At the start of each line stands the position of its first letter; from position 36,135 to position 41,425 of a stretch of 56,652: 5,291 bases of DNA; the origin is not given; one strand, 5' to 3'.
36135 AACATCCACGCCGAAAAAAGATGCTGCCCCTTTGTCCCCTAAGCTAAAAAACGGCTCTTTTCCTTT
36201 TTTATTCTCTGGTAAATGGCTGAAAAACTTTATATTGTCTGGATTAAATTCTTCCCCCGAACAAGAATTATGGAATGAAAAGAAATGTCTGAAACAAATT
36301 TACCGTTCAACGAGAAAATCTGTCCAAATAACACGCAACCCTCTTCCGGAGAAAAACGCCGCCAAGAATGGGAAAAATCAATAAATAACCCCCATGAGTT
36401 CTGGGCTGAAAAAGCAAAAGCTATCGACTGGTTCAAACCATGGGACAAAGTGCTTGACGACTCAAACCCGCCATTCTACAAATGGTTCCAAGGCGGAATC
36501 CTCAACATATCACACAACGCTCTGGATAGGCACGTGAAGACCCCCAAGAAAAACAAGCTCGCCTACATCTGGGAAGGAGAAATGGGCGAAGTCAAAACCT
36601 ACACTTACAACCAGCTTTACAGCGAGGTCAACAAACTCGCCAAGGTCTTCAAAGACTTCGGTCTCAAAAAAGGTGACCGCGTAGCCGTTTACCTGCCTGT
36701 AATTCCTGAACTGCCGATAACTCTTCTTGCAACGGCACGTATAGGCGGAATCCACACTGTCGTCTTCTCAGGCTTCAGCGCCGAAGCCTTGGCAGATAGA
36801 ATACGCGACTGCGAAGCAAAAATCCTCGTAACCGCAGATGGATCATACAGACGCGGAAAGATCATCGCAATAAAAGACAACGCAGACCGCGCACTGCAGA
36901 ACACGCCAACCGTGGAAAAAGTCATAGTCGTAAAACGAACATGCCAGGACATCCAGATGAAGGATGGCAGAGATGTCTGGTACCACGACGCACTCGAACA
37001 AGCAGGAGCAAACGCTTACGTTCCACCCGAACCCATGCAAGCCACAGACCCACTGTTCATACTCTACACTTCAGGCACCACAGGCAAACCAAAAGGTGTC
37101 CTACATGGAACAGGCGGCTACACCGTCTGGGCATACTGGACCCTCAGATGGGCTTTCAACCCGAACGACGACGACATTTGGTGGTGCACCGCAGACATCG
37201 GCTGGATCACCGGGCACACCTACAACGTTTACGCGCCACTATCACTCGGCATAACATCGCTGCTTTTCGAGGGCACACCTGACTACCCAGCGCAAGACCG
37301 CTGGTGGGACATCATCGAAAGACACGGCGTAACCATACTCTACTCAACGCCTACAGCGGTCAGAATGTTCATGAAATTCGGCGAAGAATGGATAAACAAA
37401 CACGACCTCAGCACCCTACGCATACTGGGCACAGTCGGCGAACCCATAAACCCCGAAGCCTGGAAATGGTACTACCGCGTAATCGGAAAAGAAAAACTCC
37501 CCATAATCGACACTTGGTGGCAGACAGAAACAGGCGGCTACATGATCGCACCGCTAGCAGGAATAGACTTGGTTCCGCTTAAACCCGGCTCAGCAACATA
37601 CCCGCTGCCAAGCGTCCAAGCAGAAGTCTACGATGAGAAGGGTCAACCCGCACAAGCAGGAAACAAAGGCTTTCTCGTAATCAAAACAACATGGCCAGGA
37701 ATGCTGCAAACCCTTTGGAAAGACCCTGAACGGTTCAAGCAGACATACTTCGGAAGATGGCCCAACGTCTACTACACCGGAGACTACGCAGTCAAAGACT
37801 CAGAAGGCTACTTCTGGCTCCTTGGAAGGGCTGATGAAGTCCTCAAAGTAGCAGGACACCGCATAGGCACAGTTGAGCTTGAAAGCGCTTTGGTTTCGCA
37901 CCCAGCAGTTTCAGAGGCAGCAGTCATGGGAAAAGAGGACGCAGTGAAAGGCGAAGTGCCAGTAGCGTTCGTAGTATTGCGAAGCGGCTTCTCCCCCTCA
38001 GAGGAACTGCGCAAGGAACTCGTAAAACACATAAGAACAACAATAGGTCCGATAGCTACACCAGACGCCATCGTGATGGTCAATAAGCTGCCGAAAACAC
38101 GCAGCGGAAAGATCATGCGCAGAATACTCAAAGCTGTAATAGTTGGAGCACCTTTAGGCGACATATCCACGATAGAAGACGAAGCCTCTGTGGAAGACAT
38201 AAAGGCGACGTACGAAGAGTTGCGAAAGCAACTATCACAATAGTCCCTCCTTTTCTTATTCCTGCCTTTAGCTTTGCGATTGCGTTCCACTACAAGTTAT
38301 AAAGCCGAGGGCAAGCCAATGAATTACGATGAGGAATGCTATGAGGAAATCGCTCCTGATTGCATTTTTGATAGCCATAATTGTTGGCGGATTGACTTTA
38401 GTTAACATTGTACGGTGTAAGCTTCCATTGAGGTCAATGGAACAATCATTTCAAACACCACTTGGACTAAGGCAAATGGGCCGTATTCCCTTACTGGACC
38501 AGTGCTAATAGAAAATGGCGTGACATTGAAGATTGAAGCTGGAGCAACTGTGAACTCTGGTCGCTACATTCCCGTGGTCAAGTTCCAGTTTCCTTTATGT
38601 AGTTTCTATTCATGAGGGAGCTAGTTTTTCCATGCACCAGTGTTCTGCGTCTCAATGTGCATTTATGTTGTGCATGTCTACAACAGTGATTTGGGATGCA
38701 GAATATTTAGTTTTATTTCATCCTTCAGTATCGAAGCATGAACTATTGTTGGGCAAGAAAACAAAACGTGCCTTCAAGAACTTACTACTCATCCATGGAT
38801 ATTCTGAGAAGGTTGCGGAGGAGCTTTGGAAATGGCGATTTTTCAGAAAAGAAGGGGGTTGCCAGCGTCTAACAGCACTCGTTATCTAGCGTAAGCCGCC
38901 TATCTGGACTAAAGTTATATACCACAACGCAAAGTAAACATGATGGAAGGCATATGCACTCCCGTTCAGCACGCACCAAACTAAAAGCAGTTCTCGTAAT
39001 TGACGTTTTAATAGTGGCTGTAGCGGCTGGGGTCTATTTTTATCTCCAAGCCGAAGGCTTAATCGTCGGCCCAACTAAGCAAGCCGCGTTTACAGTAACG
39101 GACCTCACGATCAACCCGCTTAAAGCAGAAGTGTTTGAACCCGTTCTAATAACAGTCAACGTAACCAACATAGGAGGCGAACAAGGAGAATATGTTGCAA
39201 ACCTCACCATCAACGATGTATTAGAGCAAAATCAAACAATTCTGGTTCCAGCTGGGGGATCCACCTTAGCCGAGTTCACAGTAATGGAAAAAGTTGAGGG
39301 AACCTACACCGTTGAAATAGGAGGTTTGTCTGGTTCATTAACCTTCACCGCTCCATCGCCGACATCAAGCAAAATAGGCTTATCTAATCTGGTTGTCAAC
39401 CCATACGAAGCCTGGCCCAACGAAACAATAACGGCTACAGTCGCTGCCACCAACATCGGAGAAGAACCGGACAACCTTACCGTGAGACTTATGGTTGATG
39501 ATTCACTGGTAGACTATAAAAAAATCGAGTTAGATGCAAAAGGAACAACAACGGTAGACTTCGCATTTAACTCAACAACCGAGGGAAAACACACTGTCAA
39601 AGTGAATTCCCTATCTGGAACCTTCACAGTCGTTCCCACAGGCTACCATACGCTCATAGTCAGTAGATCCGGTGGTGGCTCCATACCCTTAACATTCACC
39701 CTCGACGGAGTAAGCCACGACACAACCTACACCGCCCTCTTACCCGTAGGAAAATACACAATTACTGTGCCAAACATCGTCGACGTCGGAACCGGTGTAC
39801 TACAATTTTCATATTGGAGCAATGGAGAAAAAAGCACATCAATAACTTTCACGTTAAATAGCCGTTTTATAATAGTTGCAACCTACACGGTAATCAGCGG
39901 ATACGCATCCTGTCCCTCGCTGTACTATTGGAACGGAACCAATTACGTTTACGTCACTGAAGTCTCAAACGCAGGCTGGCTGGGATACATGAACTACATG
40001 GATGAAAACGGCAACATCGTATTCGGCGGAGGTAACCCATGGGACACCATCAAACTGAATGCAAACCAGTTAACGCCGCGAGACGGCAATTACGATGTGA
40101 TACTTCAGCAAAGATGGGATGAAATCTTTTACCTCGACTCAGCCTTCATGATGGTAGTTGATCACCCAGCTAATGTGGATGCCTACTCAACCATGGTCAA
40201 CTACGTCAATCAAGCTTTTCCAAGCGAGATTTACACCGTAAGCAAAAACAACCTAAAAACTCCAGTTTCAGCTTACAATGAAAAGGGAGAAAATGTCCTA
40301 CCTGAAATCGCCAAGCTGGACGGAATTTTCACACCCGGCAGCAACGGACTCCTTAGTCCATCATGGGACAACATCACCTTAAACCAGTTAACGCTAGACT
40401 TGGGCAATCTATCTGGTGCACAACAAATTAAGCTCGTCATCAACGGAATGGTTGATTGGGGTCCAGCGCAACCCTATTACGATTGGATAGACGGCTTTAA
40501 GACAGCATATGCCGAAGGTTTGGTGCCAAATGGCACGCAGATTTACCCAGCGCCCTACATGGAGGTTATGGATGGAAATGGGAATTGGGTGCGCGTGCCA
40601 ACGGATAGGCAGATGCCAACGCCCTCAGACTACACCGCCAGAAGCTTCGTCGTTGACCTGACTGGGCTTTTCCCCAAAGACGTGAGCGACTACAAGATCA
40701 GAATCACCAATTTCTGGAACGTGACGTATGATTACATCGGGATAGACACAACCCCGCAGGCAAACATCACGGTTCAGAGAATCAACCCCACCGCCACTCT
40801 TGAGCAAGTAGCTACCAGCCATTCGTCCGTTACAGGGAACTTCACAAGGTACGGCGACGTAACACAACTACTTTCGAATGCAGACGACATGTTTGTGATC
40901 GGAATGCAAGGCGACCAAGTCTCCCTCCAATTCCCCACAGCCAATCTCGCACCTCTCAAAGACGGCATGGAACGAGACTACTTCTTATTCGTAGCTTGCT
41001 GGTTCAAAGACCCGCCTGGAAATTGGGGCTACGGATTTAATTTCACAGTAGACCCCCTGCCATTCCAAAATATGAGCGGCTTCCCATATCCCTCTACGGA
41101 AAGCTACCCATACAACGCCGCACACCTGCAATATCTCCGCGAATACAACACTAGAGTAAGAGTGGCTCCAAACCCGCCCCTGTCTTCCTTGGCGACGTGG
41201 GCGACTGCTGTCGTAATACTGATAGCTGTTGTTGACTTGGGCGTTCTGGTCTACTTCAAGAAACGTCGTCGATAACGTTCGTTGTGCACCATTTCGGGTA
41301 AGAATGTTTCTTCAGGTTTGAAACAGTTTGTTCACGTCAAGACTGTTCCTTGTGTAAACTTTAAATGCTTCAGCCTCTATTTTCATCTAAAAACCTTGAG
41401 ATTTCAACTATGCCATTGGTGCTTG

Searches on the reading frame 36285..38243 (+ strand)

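Call 87: search_protein_families(library=pfam, proteins=[window:36285-38243:+], max_evalue=0.00001)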
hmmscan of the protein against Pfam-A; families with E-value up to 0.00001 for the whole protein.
window:36285-38243:+ (652 aa): 3 families
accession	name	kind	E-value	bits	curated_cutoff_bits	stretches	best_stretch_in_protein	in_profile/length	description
PF00501.34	AMP-binding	-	2.8e-86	290.2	29.9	1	82-469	3-377/384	AMP-binding enzyme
PF13193.12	AMP-binding_C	-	2.2e-29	102.6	24.5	1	531-609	1-76/76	AMP-binding enzyme C-terminal domain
PF16177.11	ACAS_N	-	5.5e-23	81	27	1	27-79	3-55/55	Acetyl-coenzyme A synthetase N-terminus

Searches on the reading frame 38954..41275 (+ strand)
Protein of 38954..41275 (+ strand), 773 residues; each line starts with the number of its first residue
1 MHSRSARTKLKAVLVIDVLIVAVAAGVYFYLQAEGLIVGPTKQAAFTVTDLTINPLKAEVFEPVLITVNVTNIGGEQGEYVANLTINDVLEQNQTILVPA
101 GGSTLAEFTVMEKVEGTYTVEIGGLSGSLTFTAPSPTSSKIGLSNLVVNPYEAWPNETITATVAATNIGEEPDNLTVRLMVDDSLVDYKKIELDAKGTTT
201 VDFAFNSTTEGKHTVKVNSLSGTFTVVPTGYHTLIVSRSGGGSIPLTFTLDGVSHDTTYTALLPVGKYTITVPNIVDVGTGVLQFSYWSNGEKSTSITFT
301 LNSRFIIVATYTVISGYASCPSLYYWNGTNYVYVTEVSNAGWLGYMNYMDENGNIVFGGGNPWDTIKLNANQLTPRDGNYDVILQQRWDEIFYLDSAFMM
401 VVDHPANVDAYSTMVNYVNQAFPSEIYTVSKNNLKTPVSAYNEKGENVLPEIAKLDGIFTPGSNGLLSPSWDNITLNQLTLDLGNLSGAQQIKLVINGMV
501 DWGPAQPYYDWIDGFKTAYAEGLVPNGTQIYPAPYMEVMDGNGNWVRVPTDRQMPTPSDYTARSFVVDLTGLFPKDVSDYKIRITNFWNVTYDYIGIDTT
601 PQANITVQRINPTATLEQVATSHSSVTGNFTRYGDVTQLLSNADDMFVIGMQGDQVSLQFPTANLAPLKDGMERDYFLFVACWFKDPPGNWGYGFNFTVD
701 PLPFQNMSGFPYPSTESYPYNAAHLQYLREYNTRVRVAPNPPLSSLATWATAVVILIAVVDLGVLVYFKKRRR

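Call 87: search_protein_families(library=pfam, proteins=[window:38954-41275:+], max_evalue=0.00001)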
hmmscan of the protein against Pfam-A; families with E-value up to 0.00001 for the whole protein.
window:38954-41275:+ (773 aa): 1 family
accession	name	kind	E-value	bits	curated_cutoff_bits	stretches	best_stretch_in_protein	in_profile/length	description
PF07705.17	CARDB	-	1.5e-07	32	22.7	1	148-218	10-82/101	CARDB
